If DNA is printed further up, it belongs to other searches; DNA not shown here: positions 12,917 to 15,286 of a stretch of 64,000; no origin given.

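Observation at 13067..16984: Wzy_C/O-antigen-ligase-family membrane protein with TPR tail divergently paired with three tandem type IV pilin genes: candidate pilin O-glycosylation module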

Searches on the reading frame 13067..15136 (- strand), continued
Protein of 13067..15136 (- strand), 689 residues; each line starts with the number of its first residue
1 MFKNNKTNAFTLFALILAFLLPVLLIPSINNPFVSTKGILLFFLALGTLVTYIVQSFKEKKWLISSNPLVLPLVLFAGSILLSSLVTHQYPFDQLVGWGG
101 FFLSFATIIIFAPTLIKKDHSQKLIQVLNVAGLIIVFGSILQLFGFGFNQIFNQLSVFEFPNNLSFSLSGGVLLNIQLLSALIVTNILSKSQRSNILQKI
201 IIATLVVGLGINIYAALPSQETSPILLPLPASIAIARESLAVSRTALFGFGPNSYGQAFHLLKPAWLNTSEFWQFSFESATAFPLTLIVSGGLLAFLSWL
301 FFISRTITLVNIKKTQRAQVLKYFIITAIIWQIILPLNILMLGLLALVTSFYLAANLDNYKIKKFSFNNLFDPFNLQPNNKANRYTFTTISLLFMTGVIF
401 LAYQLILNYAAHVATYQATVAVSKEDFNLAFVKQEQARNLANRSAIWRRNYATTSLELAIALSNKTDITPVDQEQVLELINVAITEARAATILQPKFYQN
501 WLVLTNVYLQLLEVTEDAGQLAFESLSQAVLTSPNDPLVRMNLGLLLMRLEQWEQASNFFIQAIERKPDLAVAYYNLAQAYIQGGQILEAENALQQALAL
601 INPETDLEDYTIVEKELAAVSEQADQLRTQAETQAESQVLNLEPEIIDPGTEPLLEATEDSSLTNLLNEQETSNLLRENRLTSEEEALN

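Call 60: search_protein_families(library=pfam, proteins=[L042:86-3472:+, L042:3477-7835:+, L042:10095-12548:+, L045:24-3734:+, L045:4489-5325:+, L047:87-4112:+, L046:7211-7888:-, L046:10065-10607:+, L048:5732-7003:+, L048:2524-3084:+], max_evalue=0.001)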
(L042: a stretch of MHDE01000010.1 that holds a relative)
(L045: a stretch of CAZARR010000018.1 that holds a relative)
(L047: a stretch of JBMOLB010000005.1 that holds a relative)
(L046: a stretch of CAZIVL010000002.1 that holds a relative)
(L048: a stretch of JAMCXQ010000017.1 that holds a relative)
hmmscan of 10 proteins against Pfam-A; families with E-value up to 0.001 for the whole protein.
L042:86-3472:+ (1128 aa): 2 families
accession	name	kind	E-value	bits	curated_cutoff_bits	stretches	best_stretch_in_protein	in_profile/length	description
PF13884.11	Peptidase_S74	-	1e-08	35.8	22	1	721-772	1-53/58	Chaperone of endosialidase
PF15035.11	Rootletin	-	0.00087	19.8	36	0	826-890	64-128/188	Ciliary rootlet component, centrosome cohesion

L042:3477-7835:+ (1452 aa): 7 families
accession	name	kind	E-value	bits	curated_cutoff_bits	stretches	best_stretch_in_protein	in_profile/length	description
PF13385.13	Laminin_G_3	-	1.7e-135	447.4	27.6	6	1294-1434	1-150/151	Concanavalin A-like lectin/glucanases superfamily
PF07953.20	Toxin_R_bind_N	-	7.9e-21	75.1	23.8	2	306-489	3-190/191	Clostridium neurotoxin, N-terminal receptor binding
PF02210.31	Laminin_G_2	-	1.8e-16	61.2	22.9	0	1356-1408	42-97/126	Laminin G domain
PF22925.3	TS_C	-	7.5e-11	42.4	27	0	1337-1429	98-194/202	Trans-sialidase, C-terminal domain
PF00054.30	Laminin_G_1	-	1.4e-09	38.7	24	0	863-938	27-98/131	Laminin G domain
PF02973.23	Sialidase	-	1.9e-05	24.7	26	0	902-969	115-182/189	Sialidase, N-terminal domain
PF00354.24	Pentaxin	-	0.00046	20.4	25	0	905-975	96-170/194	Pentaxin family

L042:10095-12548:+ (818 aa): 1 family
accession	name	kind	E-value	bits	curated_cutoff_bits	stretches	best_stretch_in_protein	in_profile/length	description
PF16586.11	DUF5060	-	0.00034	21.3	27.2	0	130-158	50-68/70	Domain of unknown function (DUF5060)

L045:24-3734:+ (1236 aa): 0 families

L045:4489-5325:+ (278 aa): 0 families

L047:87-4112:+ (1341 aa): 1 family
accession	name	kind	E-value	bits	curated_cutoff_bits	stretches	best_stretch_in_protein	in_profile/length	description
PF04041.19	Glyco_hydro_130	-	0.0002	20.9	26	0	327-372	98-143/320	beta-1,4-mannooligosaccharide phosphorylase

L046:7211-7888:- (225 aa): 1 family
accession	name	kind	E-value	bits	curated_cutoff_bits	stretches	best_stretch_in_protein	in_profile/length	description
PF01797.21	Y1_Tnp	-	1.1e-08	35.7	23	1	69-144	34-114/121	Transposase IS200 like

L046:10065-10607:+ (180 aa): 1 family
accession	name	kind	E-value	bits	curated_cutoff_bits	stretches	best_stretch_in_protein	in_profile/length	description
PF00293.34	NUDIX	-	4e-17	62.9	21.1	1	50-161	4-123/134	NUDIX domain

L048:5732-7003:+ (423 aa): 2 families
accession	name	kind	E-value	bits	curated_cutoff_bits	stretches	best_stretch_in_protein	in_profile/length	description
PF00091.31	Tubulin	-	6.9e-30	105.2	33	1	25-185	1-189/190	Tubulin/FtsZ family, GTPase domain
PF12327.13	FtsZ_C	-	5.5e-11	43.1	27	1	245-326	11-93/95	FtsZ family, C-terminal domain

L048:2524-3084:+ (186 aa): 1 family
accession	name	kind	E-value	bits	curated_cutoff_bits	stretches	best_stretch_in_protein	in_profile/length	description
PF05635.17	23S_rRNA_IVP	-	1.6e-31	109.1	33.8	1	24-128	1-105/106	23S rRNA-intervening sequence protein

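Call 80: search_protein_families(library=pfam, proteins=[L045:3738-4463:+, L047:4123-4866:+], max_evalue=0.001)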
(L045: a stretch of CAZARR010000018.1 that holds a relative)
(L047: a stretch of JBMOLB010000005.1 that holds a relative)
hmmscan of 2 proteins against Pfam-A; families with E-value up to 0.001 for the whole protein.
L045:3738-4463:+ (241 aa): 1 family
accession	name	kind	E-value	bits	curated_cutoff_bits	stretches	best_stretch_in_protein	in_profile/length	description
PF07963.17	N_methyl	-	2.2e-05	24.3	21.2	1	14-35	5-26/27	Prokaryotic N-terminal methylation motif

L047:4123-4866:+ (247 aa): 0 families

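Call 97: search_protein_families(library=pfam, proteins=[L045:4489-5325:+, L047:3600-4112:+, L042:2900-3472:+], max_evalue=1)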
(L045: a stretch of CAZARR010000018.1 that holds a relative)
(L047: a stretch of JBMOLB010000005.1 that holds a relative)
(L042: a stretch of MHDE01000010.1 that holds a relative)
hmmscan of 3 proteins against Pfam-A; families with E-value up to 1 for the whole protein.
L045:4489-5325:+ (278 aa): 1 family
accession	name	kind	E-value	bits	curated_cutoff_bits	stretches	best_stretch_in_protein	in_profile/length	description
PF19869.4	DUF6342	-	0.033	14.9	25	0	86-120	21-54/99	Family of unknown function (DUF6342)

L047:3600-4112:+ (170 aa): 1 family
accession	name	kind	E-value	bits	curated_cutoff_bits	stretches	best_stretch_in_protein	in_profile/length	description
PF23734.1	DUF7163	-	0.00041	20.8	27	1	11-136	20-138/199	Domain of unknown function (DUF7163)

L042:2900-3472:+ (190 aa): 3 families
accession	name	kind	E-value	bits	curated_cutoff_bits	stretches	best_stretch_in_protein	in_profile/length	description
PF12769.12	PNTB_4TM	-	0.033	15.1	26.2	1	22-63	19-62/85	4TM region of pyridine nucleotide transhydrogenase, mitoch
PF01918.27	Alba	-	0.19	12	25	1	131-157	3-30/66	Alba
PF24146.1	K1-lyase_C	-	0.58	11.1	27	1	104-148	2-45/70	K1 capsule-specific polysaccharide lyase, C-terminal domain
